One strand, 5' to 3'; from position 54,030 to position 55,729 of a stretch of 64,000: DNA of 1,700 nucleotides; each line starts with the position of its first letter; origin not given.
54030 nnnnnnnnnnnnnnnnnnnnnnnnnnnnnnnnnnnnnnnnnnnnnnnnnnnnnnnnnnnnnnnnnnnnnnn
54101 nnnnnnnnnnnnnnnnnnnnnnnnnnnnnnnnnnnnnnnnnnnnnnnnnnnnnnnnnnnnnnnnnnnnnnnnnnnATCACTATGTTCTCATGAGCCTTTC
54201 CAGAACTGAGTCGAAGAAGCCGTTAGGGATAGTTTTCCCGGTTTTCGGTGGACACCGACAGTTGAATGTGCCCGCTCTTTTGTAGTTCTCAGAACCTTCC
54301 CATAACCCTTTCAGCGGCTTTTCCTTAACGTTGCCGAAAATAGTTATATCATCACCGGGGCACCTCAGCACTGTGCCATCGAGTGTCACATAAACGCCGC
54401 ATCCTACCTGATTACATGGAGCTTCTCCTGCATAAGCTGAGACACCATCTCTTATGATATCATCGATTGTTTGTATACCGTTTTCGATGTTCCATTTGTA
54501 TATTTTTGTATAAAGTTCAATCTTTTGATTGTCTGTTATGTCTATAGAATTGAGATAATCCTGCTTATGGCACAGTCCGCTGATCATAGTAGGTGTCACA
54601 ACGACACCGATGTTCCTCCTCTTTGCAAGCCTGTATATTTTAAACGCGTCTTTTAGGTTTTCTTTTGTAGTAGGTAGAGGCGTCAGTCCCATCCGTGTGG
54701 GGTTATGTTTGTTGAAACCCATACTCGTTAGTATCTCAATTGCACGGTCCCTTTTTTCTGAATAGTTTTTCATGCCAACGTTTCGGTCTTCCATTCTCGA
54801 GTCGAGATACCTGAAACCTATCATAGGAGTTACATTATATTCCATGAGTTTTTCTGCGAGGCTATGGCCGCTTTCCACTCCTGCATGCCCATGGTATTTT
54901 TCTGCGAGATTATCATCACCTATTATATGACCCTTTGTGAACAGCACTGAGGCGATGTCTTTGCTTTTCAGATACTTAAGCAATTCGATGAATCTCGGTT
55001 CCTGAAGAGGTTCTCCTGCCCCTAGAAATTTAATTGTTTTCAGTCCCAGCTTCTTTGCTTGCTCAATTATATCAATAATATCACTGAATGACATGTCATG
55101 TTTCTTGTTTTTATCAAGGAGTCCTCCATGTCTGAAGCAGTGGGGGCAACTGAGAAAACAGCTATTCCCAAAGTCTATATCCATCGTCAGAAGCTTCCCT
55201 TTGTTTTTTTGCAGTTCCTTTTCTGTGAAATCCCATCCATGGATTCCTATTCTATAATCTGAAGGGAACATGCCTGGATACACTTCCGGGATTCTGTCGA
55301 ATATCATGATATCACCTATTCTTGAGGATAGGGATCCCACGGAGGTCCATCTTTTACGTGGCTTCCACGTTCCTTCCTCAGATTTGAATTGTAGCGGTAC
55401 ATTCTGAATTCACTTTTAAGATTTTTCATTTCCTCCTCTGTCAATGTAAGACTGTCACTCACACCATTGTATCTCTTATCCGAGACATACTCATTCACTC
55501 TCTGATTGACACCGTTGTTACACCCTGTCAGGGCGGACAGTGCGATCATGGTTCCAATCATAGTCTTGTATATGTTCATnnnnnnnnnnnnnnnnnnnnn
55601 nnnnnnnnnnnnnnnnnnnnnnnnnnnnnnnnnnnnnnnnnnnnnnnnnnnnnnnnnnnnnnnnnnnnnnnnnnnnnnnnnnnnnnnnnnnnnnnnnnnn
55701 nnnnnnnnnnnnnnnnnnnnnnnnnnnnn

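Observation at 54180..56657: Radical SAM, lipobox-bearing small protein and tandem Lrp: candidate RiPP-like or surface-peptide modification cassette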

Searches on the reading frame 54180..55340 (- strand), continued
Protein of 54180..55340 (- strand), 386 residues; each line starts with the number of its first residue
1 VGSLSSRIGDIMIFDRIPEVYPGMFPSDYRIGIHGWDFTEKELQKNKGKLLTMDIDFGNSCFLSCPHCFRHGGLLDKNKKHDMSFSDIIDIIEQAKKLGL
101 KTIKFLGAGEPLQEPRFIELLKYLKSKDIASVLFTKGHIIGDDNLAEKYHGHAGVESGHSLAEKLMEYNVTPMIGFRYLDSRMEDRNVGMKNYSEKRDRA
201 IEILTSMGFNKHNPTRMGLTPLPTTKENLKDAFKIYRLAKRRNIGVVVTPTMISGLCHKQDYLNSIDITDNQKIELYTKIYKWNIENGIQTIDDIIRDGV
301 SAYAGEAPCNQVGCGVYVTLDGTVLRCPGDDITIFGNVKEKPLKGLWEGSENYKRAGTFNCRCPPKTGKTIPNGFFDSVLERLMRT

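Call 41: find_encoding_contigs(protein=P0117, flank=6000, max_places=2)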
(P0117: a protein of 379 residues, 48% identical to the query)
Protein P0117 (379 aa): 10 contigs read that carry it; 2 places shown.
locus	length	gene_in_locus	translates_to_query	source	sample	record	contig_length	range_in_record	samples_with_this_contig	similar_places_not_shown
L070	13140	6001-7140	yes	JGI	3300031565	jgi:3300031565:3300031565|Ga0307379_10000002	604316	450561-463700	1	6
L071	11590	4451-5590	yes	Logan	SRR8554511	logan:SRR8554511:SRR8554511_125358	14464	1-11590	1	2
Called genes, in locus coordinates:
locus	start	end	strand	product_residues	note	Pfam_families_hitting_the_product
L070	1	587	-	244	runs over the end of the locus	PF06347:SH3_4 (weak), PF08239:SH3_3, PF18348:SH3_16 (weak)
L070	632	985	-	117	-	-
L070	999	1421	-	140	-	PF01641:SelR, PF24046:At4g08330 (faint)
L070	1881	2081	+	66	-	PF01783:Ribosomal_L32p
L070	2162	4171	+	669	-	PF03030:H_PPase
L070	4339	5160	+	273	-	-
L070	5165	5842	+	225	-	PF07099:DUF1361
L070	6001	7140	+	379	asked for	PF04055:Radical_SAM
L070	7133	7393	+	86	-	-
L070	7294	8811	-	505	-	PF12072:RNase_Y_N, PF00013:KH_1, PF22891:KH_PNO1_2nd (weak), PF08668:HDOD (faint), PF01966:HD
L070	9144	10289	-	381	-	PF21710:Spt6_S1 (faint), PF24685:OB_RRP5_4th (faint), PF00575:S1, PF23459:S1_RRP5 (weak), PF00575:S1, PF23459:S1_RRP5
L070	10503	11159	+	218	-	PF13483:Lactamase_B_3, PF12706:Lactamase_B_2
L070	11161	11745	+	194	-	-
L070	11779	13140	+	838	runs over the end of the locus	PF00521:DNA_topoisoIV, PF03989:DNA_gyraseA_C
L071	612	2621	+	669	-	PF03030:H_PPase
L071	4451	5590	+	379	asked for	PF04055:Radical_SAM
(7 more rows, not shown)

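Call 58: find_encoding_contigs(protein=P0003, flank=4000, max_places=2)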
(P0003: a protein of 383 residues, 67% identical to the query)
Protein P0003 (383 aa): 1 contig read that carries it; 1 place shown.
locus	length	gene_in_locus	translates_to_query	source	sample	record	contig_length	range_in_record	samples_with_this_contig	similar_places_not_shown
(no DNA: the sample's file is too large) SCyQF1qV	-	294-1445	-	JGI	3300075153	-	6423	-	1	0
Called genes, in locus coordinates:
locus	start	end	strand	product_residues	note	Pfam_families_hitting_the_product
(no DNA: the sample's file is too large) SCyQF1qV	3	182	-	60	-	?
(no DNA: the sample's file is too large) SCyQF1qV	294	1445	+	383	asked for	PF04055:Radical_SAM, PF13186:SPASM (weak)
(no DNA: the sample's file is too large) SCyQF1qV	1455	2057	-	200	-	PF00300:His_Phos_1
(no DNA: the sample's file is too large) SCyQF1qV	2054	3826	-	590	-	-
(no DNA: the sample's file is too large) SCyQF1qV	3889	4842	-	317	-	PF08271:Zn_Ribbon_TF, PF00382:TFIIB, PF04545:Sigma70_r4 (faint), PF00382:TFIIB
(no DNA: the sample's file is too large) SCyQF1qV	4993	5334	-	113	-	PF03874:RNA_pol_Rpb4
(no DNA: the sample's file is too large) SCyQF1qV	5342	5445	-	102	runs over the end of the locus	PF01157:Ribosomal_L21e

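Call 67: search_protein_representatives(alignment_id=A1)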
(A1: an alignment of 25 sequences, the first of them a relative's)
Query: 25 sequences, 379 profile positions. Proteins with E-value up to 0.001 (for the whole library): 5555; up to 1e-10: 610; up to 1e-30: 144. The best 150 are listed.
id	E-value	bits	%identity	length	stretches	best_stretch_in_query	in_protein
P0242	5.4e-176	601.4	-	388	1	2-376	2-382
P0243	2.6e-174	595.9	-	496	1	2-374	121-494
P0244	7.9e-150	515.3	-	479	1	6-377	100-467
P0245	3.7e-140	483.5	-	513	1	4-377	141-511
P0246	3.8e-138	476.9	-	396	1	2-377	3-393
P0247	4.0e-133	460.4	-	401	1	5-378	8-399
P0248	2.6e-128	444.5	-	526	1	3-376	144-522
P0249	9.8e-124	429.4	-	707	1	6-374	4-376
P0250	8.0e-120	416.6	-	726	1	10-378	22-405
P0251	3.5e-117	407.9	-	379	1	1-376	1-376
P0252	3.7e-115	401.2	-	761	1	6-377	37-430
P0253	3.2e-114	398.1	-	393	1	4-377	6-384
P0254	1.9e-110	385.7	-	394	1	4-377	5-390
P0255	6.0e-110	384.1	-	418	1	5-374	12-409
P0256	1.4e-109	382.9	-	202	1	177-377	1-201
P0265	8.5e-94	330.9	-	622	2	4-336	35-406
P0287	1.3e-68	248.1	-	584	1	15-377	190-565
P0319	3.0e-49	184.3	-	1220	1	19-333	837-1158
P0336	1.8e-41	158.7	-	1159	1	15-332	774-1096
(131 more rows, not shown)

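Call 68: search_protein_families(library=pfam, proteins=[P0243, P0245, P0248, P0249, P0250, P0252, P0265, P0287, P0319, P0336], max_evalue=0.001)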
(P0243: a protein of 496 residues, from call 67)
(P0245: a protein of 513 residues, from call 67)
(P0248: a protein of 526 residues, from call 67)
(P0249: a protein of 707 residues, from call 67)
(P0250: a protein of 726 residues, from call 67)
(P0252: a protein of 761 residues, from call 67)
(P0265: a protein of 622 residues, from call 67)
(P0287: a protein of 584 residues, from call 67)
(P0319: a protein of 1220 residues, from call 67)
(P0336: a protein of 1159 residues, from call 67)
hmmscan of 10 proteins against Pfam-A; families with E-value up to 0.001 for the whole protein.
P0243 (496 aa): 2 families
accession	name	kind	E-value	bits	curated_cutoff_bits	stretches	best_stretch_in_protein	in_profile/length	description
PF04055.27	Radical_SAM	-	1.3e-12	48.7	29.5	1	167-336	3-155/166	Radical SAM superfamily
PF13186.11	SPASM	-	2.5e-05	24.9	21.5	1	420-463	1-48/67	Iron-sulfur cluster-binding domain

P0245 (513 aa): 1 family
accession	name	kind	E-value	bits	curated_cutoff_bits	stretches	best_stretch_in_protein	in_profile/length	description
PF04055.27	Radical_SAM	-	7.8e-12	46.1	29.5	1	185-364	2-165/166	Radical SAM superfamily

P0248 (526 aa): 0 families

P0249 (707 aa): 2 families
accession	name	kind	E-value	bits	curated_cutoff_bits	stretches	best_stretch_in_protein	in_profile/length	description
PF04055.27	Radical_SAM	-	1.7e-06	28.8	29.5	1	47-196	5-143/166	Radical SAM superfamily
PF13353.11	Fer4_12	-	8.1e-05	23.4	22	1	45-145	11-107/137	4Fe-4S single cluster domain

P0250 (726 aa): 1 family
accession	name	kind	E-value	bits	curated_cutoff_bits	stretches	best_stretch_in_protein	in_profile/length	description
PF04055.27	Radical_SAM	-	1.9e-06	28.6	29.5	1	59-155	3-101/166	Radical SAM superfamily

P0252 (761 aa): 0 families

P0265 (622 aa): 1 family
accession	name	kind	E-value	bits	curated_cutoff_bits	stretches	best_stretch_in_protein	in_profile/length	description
PF04055.27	Radical_SAM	-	7.4e-09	36.4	29.5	1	84-259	3-142/166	Radical SAM superfamily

P0287 (584 aa): 3 families
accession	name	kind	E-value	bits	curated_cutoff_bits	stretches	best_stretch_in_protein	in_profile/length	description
PF00072.30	Response_reg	-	4.9e-10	40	30.2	1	8-116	1-102/111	Response regulator receiver domain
PF13186.11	SPASM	-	4.1e-07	30.6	21.5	1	489-534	1-48/67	Iron-sulfur cluster-binding domain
PF04055.27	Radical_SAM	-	0.00014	22.6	29.5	1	224-280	3-58/166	Radical SAM superfamily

P0319 (1220 aa): 3 families
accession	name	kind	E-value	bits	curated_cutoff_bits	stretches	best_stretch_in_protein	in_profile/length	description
PF12706.13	Lactamase_B_2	-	5.3e-16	59.3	27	1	487-714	3-198/200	Beta-lactamase superfamily domain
PF04055.27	Radical_SAM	-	1.1e-11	45.7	29.5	1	870-1013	6-136/166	Radical SAM superfamily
PF00753.33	Lactamase_B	-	9.2e-08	32.7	22.7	1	483-529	14-64/196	Metallo-beta-lactamase superfamily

P0336 (1159 aa): 3 families
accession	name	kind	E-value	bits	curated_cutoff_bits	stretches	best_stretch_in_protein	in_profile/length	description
PF12706.13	Lactamase_B_2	-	2.1e-09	37.7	27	1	427-574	3-147/200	Beta-lactamase superfamily domain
PF04055.27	Radical_SAM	-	8.5e-08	33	29.5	1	808-928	3-111/166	Radical SAM superfamily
PF00753.33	Lactamase_B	-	1.7e-06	28.5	22.7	1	423-468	14-63/196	Metallo-beta-lactamase superfamily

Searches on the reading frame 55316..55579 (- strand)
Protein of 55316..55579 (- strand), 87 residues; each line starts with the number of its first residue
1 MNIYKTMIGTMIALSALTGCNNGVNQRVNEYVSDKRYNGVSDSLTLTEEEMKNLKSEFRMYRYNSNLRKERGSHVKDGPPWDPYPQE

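Call 3: search_protein_families(library=pfam, proteins=[window:55316-55579:-], max_evalue=0.01)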
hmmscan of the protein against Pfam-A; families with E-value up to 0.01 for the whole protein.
window:55316-55579:- (87 aa): 0 families

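Call 4: search_protein_families(library=ncbifam, proteins=[window:55316-55579:-], max_evalue=0.01)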
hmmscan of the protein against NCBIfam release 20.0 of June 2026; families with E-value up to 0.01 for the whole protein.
window:55316-55579:- (87 aa): 0 families

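Call 17: find_homologous_proteins(query=window:55316-55579:-, max_evalue=0.01)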
Query window:55316-55579:- (87 aa): 1 proteins with E <= 0.01 among 4 candidates.
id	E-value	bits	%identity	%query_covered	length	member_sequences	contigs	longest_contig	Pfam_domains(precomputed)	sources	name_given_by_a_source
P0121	1.2e-52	193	100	100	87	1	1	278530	-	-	-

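Call 39: search_protein_families(library=padloc, proteins=[window:55316-55579:-], max_evalue=0.01)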
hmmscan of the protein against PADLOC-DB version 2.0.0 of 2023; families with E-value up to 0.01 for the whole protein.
window:55316-55579:- (87 aa): 0 families
